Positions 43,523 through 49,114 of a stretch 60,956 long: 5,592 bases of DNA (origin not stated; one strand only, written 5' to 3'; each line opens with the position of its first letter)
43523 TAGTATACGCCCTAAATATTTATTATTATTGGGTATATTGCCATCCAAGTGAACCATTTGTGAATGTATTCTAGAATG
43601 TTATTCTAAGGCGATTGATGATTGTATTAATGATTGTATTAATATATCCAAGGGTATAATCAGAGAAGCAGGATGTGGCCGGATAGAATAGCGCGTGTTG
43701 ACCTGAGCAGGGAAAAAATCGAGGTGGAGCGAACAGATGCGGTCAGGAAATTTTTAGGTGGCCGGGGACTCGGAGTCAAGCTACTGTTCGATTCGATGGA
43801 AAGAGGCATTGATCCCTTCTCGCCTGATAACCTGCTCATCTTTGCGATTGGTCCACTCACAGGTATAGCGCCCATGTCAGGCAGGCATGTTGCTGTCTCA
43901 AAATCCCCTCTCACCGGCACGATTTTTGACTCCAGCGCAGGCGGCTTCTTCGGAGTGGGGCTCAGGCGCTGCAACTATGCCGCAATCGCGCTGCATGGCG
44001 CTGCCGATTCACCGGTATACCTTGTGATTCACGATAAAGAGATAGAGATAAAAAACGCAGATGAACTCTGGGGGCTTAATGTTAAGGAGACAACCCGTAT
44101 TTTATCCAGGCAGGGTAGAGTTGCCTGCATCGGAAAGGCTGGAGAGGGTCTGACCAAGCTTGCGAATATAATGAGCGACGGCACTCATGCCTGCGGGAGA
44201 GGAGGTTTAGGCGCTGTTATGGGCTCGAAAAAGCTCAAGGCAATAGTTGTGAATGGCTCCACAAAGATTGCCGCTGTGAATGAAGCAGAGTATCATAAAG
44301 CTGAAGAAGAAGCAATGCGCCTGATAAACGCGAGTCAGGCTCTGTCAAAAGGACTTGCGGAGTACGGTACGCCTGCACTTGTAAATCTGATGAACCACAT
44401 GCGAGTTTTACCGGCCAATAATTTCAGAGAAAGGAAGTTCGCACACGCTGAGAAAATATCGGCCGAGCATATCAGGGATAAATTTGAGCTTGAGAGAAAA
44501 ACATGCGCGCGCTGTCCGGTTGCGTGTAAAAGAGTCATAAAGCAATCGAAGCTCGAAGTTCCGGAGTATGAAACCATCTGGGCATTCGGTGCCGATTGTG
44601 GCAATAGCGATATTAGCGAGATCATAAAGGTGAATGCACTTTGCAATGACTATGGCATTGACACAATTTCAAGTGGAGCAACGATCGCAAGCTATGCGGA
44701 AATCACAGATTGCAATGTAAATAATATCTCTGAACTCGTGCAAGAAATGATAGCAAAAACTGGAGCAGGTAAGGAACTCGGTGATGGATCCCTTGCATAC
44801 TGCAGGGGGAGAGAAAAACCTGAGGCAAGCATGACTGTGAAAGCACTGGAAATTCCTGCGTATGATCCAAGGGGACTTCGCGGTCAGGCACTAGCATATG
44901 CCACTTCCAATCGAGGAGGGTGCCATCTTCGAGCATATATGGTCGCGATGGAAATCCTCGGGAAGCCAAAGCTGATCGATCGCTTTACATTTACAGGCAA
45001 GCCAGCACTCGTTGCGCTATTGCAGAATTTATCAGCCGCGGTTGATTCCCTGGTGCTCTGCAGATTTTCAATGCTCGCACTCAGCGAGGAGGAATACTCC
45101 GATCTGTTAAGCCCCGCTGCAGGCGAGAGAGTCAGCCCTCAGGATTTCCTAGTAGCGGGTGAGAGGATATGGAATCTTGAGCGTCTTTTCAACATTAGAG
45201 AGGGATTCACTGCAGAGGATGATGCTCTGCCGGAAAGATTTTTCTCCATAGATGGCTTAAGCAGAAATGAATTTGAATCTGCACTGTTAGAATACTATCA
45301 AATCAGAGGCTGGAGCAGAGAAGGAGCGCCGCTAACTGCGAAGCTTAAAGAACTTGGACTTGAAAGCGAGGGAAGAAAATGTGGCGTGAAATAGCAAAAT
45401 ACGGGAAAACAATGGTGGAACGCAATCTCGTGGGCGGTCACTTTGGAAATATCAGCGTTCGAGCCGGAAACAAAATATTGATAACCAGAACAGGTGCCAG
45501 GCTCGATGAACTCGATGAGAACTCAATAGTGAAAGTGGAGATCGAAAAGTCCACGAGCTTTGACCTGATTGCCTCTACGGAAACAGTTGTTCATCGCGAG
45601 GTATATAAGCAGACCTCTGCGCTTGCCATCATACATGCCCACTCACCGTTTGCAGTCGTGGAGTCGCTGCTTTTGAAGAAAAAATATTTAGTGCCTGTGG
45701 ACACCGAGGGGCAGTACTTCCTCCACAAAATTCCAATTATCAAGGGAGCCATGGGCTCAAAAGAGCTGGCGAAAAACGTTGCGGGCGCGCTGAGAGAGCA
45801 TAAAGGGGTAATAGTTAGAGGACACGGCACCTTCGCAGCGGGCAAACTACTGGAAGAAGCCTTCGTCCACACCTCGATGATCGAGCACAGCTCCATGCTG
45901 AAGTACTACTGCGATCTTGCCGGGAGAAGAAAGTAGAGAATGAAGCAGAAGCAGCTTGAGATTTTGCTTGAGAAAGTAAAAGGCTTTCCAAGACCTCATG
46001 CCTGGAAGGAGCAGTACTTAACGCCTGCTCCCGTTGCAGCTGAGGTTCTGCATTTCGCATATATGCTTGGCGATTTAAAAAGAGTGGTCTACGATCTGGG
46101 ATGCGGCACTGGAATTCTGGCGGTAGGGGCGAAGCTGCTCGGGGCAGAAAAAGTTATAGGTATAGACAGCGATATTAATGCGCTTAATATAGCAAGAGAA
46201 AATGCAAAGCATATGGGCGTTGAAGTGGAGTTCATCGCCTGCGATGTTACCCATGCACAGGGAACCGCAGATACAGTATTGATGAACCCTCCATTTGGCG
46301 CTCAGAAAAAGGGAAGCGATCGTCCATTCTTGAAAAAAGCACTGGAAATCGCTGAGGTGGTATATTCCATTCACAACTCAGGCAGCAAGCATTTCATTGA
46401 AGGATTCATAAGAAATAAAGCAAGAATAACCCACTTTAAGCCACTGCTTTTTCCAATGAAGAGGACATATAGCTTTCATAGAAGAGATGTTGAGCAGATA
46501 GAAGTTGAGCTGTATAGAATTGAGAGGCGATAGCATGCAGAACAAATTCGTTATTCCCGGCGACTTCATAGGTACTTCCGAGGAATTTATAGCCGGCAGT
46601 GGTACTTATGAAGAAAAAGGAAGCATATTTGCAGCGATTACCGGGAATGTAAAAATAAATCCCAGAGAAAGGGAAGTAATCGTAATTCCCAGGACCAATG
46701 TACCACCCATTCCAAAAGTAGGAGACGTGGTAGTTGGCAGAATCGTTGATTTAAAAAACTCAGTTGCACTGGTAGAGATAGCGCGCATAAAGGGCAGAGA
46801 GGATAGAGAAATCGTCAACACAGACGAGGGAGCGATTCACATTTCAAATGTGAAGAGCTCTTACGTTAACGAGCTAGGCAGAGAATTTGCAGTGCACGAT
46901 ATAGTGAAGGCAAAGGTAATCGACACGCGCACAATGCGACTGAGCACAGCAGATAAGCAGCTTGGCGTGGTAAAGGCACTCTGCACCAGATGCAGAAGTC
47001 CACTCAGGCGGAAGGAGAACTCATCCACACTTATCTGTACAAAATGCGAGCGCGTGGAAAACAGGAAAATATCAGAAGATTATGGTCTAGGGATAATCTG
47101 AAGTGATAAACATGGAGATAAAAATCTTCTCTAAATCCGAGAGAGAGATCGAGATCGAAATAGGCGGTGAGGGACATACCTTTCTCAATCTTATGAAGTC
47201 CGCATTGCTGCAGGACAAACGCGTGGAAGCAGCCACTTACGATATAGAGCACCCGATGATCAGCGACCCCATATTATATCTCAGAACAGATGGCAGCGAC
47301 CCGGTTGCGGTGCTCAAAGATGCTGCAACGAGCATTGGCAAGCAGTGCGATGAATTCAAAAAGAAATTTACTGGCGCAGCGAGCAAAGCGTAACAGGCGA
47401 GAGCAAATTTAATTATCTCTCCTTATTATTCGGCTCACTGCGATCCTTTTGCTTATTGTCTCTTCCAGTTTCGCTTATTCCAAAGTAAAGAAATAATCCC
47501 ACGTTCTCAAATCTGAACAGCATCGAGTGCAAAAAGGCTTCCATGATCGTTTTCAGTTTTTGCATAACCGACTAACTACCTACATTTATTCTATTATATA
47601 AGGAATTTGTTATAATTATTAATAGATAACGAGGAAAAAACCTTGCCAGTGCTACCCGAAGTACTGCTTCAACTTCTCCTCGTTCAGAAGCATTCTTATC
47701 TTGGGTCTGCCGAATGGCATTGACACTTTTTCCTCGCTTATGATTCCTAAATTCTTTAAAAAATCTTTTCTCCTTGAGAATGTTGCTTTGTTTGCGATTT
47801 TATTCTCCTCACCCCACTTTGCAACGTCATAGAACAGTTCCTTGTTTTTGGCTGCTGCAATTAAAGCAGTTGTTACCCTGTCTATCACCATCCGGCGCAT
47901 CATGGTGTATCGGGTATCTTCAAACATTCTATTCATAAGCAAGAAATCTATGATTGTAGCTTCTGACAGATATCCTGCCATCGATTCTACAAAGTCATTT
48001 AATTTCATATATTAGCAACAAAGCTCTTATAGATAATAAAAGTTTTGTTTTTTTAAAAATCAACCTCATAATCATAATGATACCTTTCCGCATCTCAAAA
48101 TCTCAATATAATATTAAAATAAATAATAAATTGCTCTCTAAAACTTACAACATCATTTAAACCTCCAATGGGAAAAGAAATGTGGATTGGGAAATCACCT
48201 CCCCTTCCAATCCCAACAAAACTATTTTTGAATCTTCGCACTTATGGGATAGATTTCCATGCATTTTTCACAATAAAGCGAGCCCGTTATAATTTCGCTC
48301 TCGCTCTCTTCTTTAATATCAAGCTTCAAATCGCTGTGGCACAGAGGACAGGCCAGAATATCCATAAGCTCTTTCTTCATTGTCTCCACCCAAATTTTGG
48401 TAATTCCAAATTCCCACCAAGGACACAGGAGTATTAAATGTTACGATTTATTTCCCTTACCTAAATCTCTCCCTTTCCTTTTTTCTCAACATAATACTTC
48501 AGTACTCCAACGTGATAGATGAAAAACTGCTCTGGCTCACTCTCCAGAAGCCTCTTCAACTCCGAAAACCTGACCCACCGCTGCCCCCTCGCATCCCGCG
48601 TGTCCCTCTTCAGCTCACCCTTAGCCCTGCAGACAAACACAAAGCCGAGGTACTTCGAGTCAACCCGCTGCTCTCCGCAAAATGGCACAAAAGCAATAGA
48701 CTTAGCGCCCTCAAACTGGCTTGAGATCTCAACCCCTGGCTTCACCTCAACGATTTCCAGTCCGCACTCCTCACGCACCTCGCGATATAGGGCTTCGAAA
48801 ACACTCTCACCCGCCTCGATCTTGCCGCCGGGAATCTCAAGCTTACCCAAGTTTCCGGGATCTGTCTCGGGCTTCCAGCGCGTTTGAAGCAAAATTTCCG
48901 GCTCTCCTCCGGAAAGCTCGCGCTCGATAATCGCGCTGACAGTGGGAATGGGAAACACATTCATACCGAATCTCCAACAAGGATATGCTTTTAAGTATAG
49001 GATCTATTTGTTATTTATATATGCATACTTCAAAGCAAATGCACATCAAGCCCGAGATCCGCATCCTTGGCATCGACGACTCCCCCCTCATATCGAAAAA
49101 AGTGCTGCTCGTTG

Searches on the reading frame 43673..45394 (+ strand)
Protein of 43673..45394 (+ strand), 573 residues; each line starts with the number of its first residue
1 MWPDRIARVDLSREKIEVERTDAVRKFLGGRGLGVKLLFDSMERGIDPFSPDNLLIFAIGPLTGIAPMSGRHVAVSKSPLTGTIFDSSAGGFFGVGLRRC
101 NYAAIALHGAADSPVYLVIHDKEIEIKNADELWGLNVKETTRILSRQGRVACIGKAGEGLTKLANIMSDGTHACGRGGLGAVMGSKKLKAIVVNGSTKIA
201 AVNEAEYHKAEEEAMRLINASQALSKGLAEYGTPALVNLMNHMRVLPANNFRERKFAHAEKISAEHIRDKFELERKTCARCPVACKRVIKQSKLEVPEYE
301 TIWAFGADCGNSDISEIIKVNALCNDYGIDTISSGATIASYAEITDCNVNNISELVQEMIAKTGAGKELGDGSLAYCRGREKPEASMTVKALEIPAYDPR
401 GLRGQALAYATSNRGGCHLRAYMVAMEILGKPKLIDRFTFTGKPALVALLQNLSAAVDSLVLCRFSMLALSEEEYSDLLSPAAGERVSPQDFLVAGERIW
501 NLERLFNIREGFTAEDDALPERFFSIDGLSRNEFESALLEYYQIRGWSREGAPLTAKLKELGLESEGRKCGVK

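Call 75: search_protein_families(library=pfam, max_evalue=0.00001, proteins=[window:43673-45394:+])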
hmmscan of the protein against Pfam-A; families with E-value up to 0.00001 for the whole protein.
window:43673-45394:+ (573 aa): 2 families
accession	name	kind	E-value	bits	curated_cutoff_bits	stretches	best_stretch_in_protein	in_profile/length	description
PF01314.23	AFOR_C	-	7.7e-116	387.8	27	1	211-563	3-385/385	Aldehyde ferredoxin oxidoreductase, domains 2 & 3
PF02730.20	AFOR_N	-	5.2e-74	248.7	29.8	1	5-195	2-198/199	Aldehyde ferredoxin oxidoreductase, N-terminal domain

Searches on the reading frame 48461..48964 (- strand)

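Call 37: search_protein_families(library=pfam, max_evalue=0.001, proteins=[window:48461-48964:-])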
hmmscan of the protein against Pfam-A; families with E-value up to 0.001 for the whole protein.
window:48461-48964:- (167 aa): 1 family
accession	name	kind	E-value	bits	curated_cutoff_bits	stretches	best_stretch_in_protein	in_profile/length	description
PF00293.34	NUDIX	-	1.1e-16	61.5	21.1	1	8-141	5-124/134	NUDIX domain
